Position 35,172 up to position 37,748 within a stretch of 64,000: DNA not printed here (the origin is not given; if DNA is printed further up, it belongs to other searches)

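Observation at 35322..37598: GRE2 carries a non-canonical glycyl-radical loop (RIGGY) and a GCWE cysteine loop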

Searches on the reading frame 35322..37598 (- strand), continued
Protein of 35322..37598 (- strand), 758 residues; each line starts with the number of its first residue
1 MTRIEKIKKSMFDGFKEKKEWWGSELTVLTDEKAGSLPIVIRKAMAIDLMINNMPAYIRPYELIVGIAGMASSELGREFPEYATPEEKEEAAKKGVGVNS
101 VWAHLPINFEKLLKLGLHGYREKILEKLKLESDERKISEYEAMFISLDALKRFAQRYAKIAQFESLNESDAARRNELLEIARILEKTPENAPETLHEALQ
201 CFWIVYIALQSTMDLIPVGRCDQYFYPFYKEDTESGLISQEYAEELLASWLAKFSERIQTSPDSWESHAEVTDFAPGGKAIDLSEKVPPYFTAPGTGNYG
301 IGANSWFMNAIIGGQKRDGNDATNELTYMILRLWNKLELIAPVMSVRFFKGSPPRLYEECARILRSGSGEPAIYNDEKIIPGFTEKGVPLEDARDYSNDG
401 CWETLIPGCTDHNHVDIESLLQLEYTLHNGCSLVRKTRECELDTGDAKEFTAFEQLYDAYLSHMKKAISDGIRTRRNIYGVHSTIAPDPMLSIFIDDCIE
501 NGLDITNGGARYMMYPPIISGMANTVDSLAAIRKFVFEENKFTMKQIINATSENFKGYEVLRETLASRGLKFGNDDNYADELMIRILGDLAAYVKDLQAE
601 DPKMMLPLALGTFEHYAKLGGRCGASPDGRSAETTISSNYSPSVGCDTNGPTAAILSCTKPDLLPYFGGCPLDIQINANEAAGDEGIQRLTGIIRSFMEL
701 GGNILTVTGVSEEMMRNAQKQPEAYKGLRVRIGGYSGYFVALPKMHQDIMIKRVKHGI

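Call 64: find_encoding_contigs(protein=P0018, flank=10000, max_places=1)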
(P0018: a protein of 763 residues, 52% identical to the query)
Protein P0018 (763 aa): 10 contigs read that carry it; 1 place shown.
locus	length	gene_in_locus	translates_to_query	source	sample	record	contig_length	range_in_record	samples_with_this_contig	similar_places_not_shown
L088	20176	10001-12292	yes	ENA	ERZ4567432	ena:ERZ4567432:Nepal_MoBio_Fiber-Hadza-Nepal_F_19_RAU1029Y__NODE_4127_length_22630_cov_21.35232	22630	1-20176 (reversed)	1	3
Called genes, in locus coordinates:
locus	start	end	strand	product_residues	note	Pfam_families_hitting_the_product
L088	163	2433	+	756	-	PF02901:PFL-like, PF01228:Gly_radical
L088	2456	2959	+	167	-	-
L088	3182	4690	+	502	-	PF00005:ABC_tran, PF13304:AAA_21 (faint), PF00005:ABC_tran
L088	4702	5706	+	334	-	PF02653:BPD_transp_2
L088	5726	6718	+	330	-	PF02653:BPD_transp_2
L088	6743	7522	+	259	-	PF00106:adh_short, PF08659:KR, PF13561:adh_short_C2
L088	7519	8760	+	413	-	PF01547:SBP_bac_1, PF13416:SBP_bac_8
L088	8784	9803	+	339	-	PF13377:Peripla_BP_3 (faint), PF00532:Peripla_BP_1, PF13407:Peripla_BP_4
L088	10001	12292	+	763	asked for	PF02901:PFL-like, PF01228:Gly_radical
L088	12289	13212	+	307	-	PF13353:Fer4_12, PF13187:Fer4_9 (faint), PF00037:Fer4 (weak), PF12797:Fer4_2 (weak), PF12837:Fer4_6 (faint), PF13237:Fer4_10 (weak), PF12838:Fer4_7, PF04055:Radical_SAM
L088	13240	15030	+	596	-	PF02743:dCache_1, PF00672:HAMP, PF06580:His_kinase, PF02518:HATPase_c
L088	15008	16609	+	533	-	PF00072:Response_reg, PF00165:HTH_AraC (weak), PF12833:HTH_18, PF00165:HTH_AraC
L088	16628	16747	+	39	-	-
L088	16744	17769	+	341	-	PF08240:ADH_N, PF16912:Glu_dehyd_C (weak), PF00107:ADH_zinc_N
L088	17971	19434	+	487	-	PF16257:UxaE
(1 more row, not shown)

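Call 65: find_encoding_contigs(protein=P0010, flank=10000, max_places=1)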
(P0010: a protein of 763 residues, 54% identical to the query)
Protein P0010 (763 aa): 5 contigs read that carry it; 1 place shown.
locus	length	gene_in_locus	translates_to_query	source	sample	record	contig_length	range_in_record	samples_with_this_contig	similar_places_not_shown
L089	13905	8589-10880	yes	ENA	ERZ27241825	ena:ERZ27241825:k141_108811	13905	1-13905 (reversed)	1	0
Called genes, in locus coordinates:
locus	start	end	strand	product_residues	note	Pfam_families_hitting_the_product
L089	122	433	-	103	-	-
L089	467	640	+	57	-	-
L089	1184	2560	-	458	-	PF01235:Na_Ala_symp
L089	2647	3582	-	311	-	PF13353:Fer4_12, PF12838:Fer4_7 (faint), PF04055:Radical_SAM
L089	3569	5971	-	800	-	PF02901:PFL-like, PF01228:Gly_radical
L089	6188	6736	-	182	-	PF01381:HTH_3, PF07883:Cupin_2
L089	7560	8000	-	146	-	PF04519:Bactofilin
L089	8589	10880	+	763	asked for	PF02901:PFL-like, PF01228:Gly_radical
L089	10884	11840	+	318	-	PF14697:Fer4_21 (weak), PF04055:Radical_SAM, PF13353:Fer4_12 (weak)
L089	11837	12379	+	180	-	-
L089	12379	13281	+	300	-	PF19677:DUF6179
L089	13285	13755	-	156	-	PF01381:HTH_3, PF12844:HTH_19, PF13560:HTH_31 (weak), PF12674:Zn_ribbon_2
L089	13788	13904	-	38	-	?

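Call 68: search_protein_families(library=ncbifam, max_evalue=1e-30, proteins=[L004:8540-9991:+, L087:8447-9883:+, L001:12311-13756:+, L049:835-2286:+, L001:15712-17244:+])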
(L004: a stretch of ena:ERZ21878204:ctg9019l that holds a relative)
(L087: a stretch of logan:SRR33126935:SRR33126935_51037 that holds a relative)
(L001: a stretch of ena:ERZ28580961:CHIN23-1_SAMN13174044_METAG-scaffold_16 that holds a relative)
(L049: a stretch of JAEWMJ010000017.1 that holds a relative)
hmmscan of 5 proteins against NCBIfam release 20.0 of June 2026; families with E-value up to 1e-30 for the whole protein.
L004:8540-9991:+ (483 aa): 36 families (the best 25 are shown)
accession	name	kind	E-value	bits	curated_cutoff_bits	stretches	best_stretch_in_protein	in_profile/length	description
NF040648.1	lactal_redase_Meth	equivalog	1.5e-126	423.2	650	1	7-479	1-463/463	lactaldehyde dehydrogenase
TIGR01804.1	BADH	equivalog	6.6e-110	367.8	668.6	1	9-474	2-467/467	betaine-aldehyde dehydrogenase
NF009725.0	PRK13252.1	equivalog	4.4e-109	365.1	593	1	6-479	8-480/488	betaine-aldehyde dehydrogenase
TIGR01780.1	SSADH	subfamily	7.3e-101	338.2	646.35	1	25-474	2-448/448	succinate-semialdehyde dehydrogenase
NF007497.0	PRK10090.1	equivalog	2.7e-99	333.1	500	1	5-479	7-478/480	aldehyde dehydrogenase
NF042993.1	AlphKGSA_gudD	equivalog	1.5e-98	330.7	770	1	8-479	7-481/481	alpha-ketoglutaric semialdehyde dehydrogenase GucD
NF006915.0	PRK09406.1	equivalog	1.1e-95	321.2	730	1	22-478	3-456/457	NADP-dependent succinic semialdehyde dehydrogenase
TIGR02299.1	HpaE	equivalog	1.2e-95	321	638.35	1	6-479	2-477/488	5-carboxymethyl-2-hydroxymuconate semialdehyde dehydrogenase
NF006916.0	PRK09407.1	equivalog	3.7e-94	316.2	521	1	13-481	27-495/526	succinic semialdehyde dehydrogenase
NF010000.0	PRK13473.1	subfamily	1.6e-93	313.9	615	1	6-480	4-474/475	aminobutyraldehyde dehydrogenase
NF045735.1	PaDhStyDPseudo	equivalog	3.9e-93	312.7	850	1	5-478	3-481/483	phenylacetaldehyde dehydrogenase StyD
NF047626.1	SulfactDhSafD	equivalog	1.3e-90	304.7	700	1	23-478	4-454/454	sulfoacetaldehyde dehydrogenase SafD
NF040792.1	glyc_ald_dh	equivalog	1.4e-89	301.2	760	1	5-479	1-474/488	D-glyceraldehyde dehydrogenase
NF040869.1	G3PDH_Arch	equivalog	6.4e-89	298.9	780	1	9-478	24-491/502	NADP-dependent glyceraldehyde-3-phosphate dehydrogenase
NF045736.1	PaDhStyDRhodo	equivalog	2.9e-88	296.5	800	1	6-476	4-475/479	phenylacetaldehyde dehydrogenase StyD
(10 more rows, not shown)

L087:8447-9883:+ (478 aa): 36 families (the best 25 are shown)
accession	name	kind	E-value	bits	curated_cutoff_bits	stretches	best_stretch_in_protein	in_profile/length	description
NF040648.1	lactal_redase_Meth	equivalog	1.9e-124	416.2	650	1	3-474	1-462/463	lactaldehyde dehydrogenase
TIGR01804.1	BADH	equivalog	1.2e-112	376.8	668.6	1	5-470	2-467/467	betaine-aldehyde dehydrogenase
NF009725.0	PRK13252.1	equivalog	2.2e-108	362.8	593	1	3-474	9-479/488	betaine-aldehyde dehydrogenase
TIGR01780.1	SSADH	subfamily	4.1e-103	345.7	646.35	1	21-470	2-448/448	succinate-semialdehyde dehydrogenase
NF042993.1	AlphKGSA_gudD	equivalog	1.1e-100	337.7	770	1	4-475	7-481/481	alpha-ketoglutaric semialdehyde dehydrogenase GucD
NF007497.0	PRK10090.1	equivalog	1.8e-100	337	500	1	2-475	8-478/480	aldehyde dehydrogenase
TIGR02299.1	HpaE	equivalog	3.2e-98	329.4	638.35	1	2-475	2-477/488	5-carboxymethyl-2-hydroxymuconate semialdehyde dehydrogenase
NF010000.0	PRK13473.1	subfamily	3.2e-95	319.5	615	1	2-475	4-473/475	aminobutyraldehyde dehydrogenase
NF006915.0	PRK09406.1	equivalog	6.4e-95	318.7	730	1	21-472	6-454/457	NADP-dependent succinic semialdehyde dehydrogenase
NF006916.0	PRK09407.1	equivalog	1.1e-94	317.9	521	1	9-476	27-494/526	succinic semialdehyde dehydrogenase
NF040869.1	G3PDH_Arch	equivalog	2.7e-91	306.8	780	1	14-474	31-491/502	NADP-dependent glyceraldehyde-3-phosphate dehydrogenase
NF045735.1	PaDhStyDPseudo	equivalog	8.3e-91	305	850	1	2-474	4-481/483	phenylacetaldehyde dehydrogenase StyD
NF008415.0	PRK11241.1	equivalog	1.2e-90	304.5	828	1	4-473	14-479/482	NADP-dependent succinate-semialdehyde dehydrogenase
NF040792.1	glyc_ald_dh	equivalog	3.8e-90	303.1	760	1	1-474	1-473/488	D-glyceraldehyde dehydrogenase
NF047626.1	SulfactDhSafD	equivalog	6.2e-90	302.4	700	1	19-474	4-454/454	sulfoacetaldehyde dehydrogenase SafD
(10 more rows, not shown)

L001:12311-13756:+ (481 aa): 38 families (the best 25 are shown)
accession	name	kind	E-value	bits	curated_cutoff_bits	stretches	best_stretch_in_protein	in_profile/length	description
NF040648.1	lactal_redase_Meth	equivalog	1e-132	443.4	650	1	3-470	1-462/463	lactaldehyde dehydrogenase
TIGR01780.1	SSADH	subfamily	2.4e-113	379.4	646.35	1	20-466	1-448/448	succinate-semialdehyde dehydrogenase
TIGR01804.1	BADH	equivalog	6e-112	374.5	668.6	1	5-466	2-467/467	betaine-aldehyde dehydrogenase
NF010000.0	PRK13473.1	subfamily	1.5e-111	373.3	615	1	2-471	4-473/475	aminobutyraldehyde dehydrogenase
NF009725.0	PRK13252.1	equivalog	8.2e-109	364.2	593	1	3-469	9-478/488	betaine-aldehyde dehydrogenase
NF006916.0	PRK09407.1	equivalog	1.5e-105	353.8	521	1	9-453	27-475/526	succinic semialdehyde dehydrogenase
NF007497.0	PRK10090.1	equivalog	1.6e-104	350.4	500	1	2-467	8-474/480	aldehyde dehydrogenase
NF045735.1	PaDhStyDPseudo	equivalog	3.3e-101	339.4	850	1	2-470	4-481/483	phenylacetaldehyde dehydrogenase StyD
TIGR02299.1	HpaE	equivalog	1.5e-99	333.8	638.35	1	2-469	2-475/488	5-carboxymethyl-2-hydroxymuconate semialdehyde dehydrogenase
NF040792.1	glyc_ald_dh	equivalog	5.6e-99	332.3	760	1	1-470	1-473/488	D-glyceraldehyde dehydrogenase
NF045736.1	PaDhStyDRhodo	equivalog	9.4e-99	331.1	800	1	3-456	5-463/479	phenylacetaldehyde dehydrogenase StyD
NF042993.1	AlphKGSA_gudD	equivalog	3.6e-98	329.4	770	1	4-451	7-460/481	alpha-ketoglutaric semialdehyde dehydrogenase GucD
NF008415.0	PRK11241.1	equivalog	4.5e-98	329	828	1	4-468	14-478/482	NADP-dependent succinate-semialdehyde dehydrogenase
NF052305.1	DioxValDhHalo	equivalog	6.8e-98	328.6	750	1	5-449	9-458/483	2,5-dioxovalerate dehydrogenase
TIGR03250.1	PhnAcAld_DH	equivalog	4.2e-95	319.1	635.65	1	3-467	6-467/472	phosphonoacetaldehyde dehydrogenase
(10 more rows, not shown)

L049:835-2286:+ (483 aa): 37 families (the best 25 are shown)
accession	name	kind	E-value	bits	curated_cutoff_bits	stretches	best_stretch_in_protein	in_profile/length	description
NF040648.1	lactal_redase_Meth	equivalog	1.2e-136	456.4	650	1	7-478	1-462/463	lactaldehyde dehydrogenase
NF009725.0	PRK13252.1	equivalog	1.5e-120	402.9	593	1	6-477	8-478/488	betaine-aldehyde dehydrogenase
TIGR01804.1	BADH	equivalog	9.8e-119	396.9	668.6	1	9-474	2-467/467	betaine-aldehyde dehydrogenase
TIGR01780.1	SSADH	subfamily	1.9e-113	379.8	646.35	1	24-473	1-447/448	succinate-semialdehyde dehydrogenase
NF007497.0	PRK10090.1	equivalog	6.9e-113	377.9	500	1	5-476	7-475/480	aldehyde dehydrogenase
TIGR02299.1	HpaE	equivalog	1.2e-112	377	638.35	1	6-478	2-476/488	5-carboxymethyl-2-hydroxymuconate semialdehyde dehydrogenase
NF010000.0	PRK13473.1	subfamily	7.3e-109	364.5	615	1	5-479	3-473/475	aminobutyraldehyde dehydrogenase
NF042993.1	AlphKGSA_gudD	equivalog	2.9e-107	359.4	770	1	5-476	4-478/481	alpha-ketoglutaric semialdehyde dehydrogenase GucD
NF006916.0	PRK09407.1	equivalog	4.4e-103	345.7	521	1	14-481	28-495/526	succinic semialdehyde dehydrogenase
NF052305.1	DioxValDhHalo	equivalog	2.6e-102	343.2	750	1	3-476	3-479/483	2,5-dioxovalerate dehydrogenase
NF008415.0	PRK11241.1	equivalog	1.6e-101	340.4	828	1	7-475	13-477/482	NADP-dependent succinate-semialdehyde dehydrogenase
NF047626.1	SulfactDhSafD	equivalog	5e-101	339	700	1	21-476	2-452/454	sulfoacetaldehyde dehydrogenase SafD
TIGR03250.1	PhnAcAld_DH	equivalog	1.1e-100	337.6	635.65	1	7-476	6-468/472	phosphonoacetaldehyde dehydrogenase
NF006915.0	PRK09406.1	equivalog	2.3e-100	336.6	730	1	23-475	4-453/457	NADP-dependent succinic semialdehyde dehydrogenase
NF045736.1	PaDhStyDRhodo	equivalog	1.2e-99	334.1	800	1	6-476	4-475/479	phenylacetaldehyde dehydrogenase StyD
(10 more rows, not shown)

L001:15712-17244:+ (510 aa): 35 families (the best 25 are shown)
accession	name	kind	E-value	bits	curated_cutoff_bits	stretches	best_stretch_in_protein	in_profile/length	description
TIGR01722.1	MMSDH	subfamily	7.8e-173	575.5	448.5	1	15-492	2-477/477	CoA-acylating methylmalonate-semialdehyde dehydrogenase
NF052305.1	DioxValDhHalo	equivalog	1.4e-94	317.7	750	1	15-490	6-481/483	2,5-dioxovalerate dehydrogenase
NF042993.1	AlphKGSA_gudD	equivalog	1.4e-91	307.7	770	1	14-489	4-479/481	alpha-ketoglutaric semialdehyde dehydrogenase GucD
TIGR01804.1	BADH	equivalog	3.3e-89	299.5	668.6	1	17-470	1-453/467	betaine-aldehyde dehydrogenase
TIGR02299.1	HpaE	equivalog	2.1e-86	290.5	638.35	1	15-489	2-475/488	5-carboxymethyl-2-hydroxymuconate semialdehyde dehydrogenase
NF010000.0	PRK13473.1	subfamily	5.5e-85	285.8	615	1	16-479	5-464/475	aminobutyraldehyde dehydrogenase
NF009725.0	PRK13252.1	equivalog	5.8e-85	285.6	593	1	12-488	5-477/488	betaine-aldehyde dehydrogenase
NF002852.0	PRK03137.1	subfamily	3.1e-83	280.3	648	1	26-491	47-513/514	L-glutamate gamma-semialdehyde dehydrogenase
TIGR01780.1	SSADH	subfamily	1e-80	271.9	646.35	1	34-470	2-434/448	succinate-semialdehyde dehydrogenase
NF045735.1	PaDhStyDPseudo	equivalog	3.7e-79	266.6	850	1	17-488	6-479/483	phenylacetaldehyde dehydrogenase StyD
NF006916.0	PRK09407.1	equivalog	2.6e-77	260.6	521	1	26-506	31-509/526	succinic semialdehyde dehydrogenase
TIGR03216.1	OH_muco_semi_DH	equivalog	1.5e-76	258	693.25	1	15-489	2-478/481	2-hydroxymuconic semialdehyde dehydrogenase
TIGR01237.1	D1pyr5carbox2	equivalog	4.7e-76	256.6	659.65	1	15-492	34-511/511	L-glutamate gamma-semialdehyde dehydrogenase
NF007497.0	PRK10090.1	equivalog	3.4e-75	253.7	500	1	12-489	5-476/480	aldehyde dehydrogenase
NF045736.1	PaDhStyDRhodo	equivalog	8.3e-75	252.1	800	1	17-489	6-476/479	phenylacetaldehyde dehydrogenase StyD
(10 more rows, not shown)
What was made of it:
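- The ALDHs resemble non-acylating ALDH families (best scores to lactaldehyde, betaine-aldehyde and succinate-semialdehyde dehydrogenase models, all below cut-off) (call 68).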
